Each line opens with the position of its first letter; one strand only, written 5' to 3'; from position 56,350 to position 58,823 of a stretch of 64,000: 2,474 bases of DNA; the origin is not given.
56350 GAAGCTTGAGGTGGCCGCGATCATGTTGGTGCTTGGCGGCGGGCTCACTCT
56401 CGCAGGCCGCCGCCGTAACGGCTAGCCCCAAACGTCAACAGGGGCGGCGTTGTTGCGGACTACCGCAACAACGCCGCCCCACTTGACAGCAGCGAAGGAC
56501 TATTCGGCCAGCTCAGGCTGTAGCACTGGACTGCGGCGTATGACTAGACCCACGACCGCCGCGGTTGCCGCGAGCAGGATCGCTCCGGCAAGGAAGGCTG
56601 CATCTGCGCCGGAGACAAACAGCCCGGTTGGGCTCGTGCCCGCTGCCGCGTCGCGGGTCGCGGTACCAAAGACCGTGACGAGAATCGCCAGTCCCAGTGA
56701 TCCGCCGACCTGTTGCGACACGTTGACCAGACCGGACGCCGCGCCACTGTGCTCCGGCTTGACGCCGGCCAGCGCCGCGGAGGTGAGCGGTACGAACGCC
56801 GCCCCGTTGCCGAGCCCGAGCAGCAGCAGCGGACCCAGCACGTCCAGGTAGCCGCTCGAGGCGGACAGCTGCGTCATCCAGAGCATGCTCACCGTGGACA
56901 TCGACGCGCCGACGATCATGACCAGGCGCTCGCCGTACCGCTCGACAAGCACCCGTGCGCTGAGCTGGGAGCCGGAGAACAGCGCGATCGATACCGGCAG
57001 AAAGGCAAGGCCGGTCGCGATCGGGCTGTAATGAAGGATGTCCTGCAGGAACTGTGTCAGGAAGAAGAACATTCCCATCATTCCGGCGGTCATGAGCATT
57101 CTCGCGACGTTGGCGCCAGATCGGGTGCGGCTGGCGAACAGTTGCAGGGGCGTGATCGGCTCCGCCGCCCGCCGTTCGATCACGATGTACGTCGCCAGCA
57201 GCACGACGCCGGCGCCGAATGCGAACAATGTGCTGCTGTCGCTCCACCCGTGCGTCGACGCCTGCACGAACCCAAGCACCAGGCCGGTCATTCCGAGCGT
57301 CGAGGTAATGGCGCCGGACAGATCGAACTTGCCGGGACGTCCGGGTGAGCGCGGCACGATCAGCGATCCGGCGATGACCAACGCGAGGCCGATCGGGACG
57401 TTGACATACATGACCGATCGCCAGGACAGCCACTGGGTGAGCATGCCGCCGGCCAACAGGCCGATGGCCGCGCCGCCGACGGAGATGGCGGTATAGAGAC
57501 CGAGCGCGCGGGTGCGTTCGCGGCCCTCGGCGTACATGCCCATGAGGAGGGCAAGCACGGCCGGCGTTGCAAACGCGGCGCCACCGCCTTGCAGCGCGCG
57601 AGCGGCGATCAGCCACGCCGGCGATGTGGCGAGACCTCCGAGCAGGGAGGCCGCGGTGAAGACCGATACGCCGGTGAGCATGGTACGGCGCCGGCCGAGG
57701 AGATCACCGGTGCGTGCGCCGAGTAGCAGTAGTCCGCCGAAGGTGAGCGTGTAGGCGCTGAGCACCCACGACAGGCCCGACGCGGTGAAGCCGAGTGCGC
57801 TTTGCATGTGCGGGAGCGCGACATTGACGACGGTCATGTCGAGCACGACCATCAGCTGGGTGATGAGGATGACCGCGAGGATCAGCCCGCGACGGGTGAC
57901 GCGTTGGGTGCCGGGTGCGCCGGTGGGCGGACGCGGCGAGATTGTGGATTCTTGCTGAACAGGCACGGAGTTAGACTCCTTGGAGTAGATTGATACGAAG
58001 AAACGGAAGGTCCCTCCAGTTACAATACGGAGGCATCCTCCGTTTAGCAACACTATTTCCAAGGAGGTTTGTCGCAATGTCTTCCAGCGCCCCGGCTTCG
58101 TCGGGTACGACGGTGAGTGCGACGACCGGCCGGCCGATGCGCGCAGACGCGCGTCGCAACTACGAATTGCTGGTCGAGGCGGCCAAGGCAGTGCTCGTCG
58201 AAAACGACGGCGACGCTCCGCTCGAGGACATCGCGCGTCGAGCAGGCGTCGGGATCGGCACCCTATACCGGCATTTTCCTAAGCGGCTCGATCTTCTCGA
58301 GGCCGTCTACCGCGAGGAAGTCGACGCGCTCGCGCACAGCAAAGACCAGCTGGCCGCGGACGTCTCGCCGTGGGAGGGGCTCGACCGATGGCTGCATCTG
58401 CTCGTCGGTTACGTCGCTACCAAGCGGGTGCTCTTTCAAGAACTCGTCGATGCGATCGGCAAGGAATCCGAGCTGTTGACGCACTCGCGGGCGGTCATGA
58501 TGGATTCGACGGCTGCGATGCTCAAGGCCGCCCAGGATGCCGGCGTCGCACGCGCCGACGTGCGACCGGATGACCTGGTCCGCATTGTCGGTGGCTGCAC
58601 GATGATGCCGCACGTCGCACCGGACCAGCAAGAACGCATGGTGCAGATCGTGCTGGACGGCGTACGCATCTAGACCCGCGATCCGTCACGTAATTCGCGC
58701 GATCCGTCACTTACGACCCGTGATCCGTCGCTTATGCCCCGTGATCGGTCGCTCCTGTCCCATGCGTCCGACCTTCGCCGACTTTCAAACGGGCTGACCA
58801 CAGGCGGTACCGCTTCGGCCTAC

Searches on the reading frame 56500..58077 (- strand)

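Call 5: search_protein_families(library=pfam, proteins=[window:56500-58077:-])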
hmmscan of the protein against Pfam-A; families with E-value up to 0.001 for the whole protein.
window:56500-58077:- (525 aa): 1 family
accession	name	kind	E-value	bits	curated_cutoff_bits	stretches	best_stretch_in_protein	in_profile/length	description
PF07690.21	MFS_1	-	3.5e-49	168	33.4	1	71-462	2-346/347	Major Facilitator Superfamily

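Call 6: search_protein_families(library=ncbifam, proteins=[window:56500-58077:-])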
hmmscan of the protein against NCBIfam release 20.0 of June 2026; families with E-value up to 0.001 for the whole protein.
window:56500-58077:- (525 aa): 44 families (the best 25 are shown)
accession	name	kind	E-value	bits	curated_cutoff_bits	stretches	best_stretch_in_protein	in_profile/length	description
TIGR00711.1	efflux_EmrB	subfamily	7.3e-67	226.2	230.2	1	67-470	4-408/485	DHA2 family efflux MFS transporter permease subunit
NF000031.1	MFS_efflux_LmrA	exception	5.1e-60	203.5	850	1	58-511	24-470/484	lincomycin efflux MFS transporter Lmr(A)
NF011571.1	PRK14995.1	subfamily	3.7e-59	200.8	701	1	61-469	2-410/493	SmvA family efflux MFS transporter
NF000025.1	MFS_efflux_tcmA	exception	9.3e-54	183.1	999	1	66-471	28-432/538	tetracenomycin C efflux MFS transporter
NF012169.0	qepA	equivalog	2e-48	165.3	1075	1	58-505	13-459/511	fluoroquinolone efflux MFS transporter QepA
NF033896.2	MFS_LfrA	equivalog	9.3e-45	153.2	825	1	58-504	13-458/504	efflux MFS transporter LfrA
NF000089.1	qac_MFS_AB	exception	1.7e-36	126.1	900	1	63-469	17-424/514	QacA/B family quaternary ammonium compound efflux MFS transporter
NF012180.1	tet_MFS_43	exception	2.4e-36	125.8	999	1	72-510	28-464/484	tetracycline efflux MFS transporter Tet(43)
NF007799.0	PRK10504.1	subfamily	1.7e-31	109.6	426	1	68-515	13-452/471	multidrug transporter subunit MdtD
NF000391.1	EmrB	exception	1.7e-31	109.4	925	1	69-471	15-419/501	multidrug efflux MFS transporter permease subunit EmrB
NF040895.2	MFS_effux_SdrM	equivalog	2.2e-23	83.1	550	1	63-472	5-406/441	multidrug efflux MFS transporter SdrM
TIGR00710.1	efflux_Bcr_CflA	subfamily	7.5e-23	81.6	200.9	2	69-242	9-181/385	Bcr/CflA family efflux MFS transporter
NF000095.1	tet_MFS_OtrB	exception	3e-22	78.9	999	1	67-470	28-437/563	oxytetracycline resistance efflux MFS transporter OtrB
NF000060.1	MFS_efflux_LmrB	exception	1.3e-20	73.7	800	1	66-512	18-467/479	lincomycin efflux MFS transporter Lmr(B)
NF000218.1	FexA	exception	2.3e-20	72.7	900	1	65-511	21-471/475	chloramphenicol/florfenicol efflux MFS transporter FexA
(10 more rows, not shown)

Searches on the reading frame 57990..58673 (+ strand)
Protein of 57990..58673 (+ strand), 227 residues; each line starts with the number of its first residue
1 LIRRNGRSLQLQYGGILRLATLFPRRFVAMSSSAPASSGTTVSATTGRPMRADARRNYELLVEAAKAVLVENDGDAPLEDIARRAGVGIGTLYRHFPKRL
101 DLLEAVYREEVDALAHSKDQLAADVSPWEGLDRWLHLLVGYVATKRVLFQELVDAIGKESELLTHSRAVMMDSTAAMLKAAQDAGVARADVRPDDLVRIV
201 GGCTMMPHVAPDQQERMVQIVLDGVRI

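Call 5: search_protein_families(library=pfam, proteins=[window:57990-58673:+])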
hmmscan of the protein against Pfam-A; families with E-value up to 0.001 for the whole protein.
window:57990-58673:+ (227 aa): 2 families
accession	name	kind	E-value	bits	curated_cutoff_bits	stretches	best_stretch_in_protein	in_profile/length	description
PF21597.2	TetR_C_43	-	4.2e-18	65.9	27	1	127-226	2-104/105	Transcriptional regulator SbtR-like, C-terminal domain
PF00440.29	TetR_N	-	5e-10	39.5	24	1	61-106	1-47/47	Bacterial regulatory proteins, tetR family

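Call 6: search_protein_families(library=ncbifam, proteins=[window:57990-58673:+])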
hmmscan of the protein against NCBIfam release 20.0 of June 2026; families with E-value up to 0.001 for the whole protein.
window:57990-58673:+ (227 aa): 8 families
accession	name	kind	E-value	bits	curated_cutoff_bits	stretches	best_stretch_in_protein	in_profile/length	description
NF041196.1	ScbR_bind_reg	equivalog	4.6e-10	40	150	1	55-213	5-171/191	ScbR family autoregulator-binding transcription factor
NF053731.1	TransRegFasRMycb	equivalog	2.8e-08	33.8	330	1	50-118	7-74/199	HTH-type transcriptional activator FasR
NF051852.1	efflux_TF_MtrR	exception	3.3e-08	33.5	280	1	50-169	4-125/205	multidrug efflux system transcriptional repressor MtrR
NF033703.1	transcr_KstR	equivalog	4.8e-05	23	280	1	80-121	32-73/185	cholesterol catabolism transcriptional regulator KstR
NF053878.1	FATransRegFadRBac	equivalog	5.4e-05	23.1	200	1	56-122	3-71/190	fatty acid metabolism transcriptional regulator FadR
NF000040.3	Tn10_TetC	equivalog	0.00021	21.5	425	1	55-158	12-119/197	tetracyline resistance-associated transcriptional repressor TetC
NF007430.0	PRK09975.1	equivalog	0.00029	20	274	1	50-143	5-101/220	acrEF/envCD operon transcriptional regulator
TIGR03968.1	mycofact_TetR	equivalog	0.0009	18.9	224.9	0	78-168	32-122/190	mycofactocin system transcriptional regulator MftR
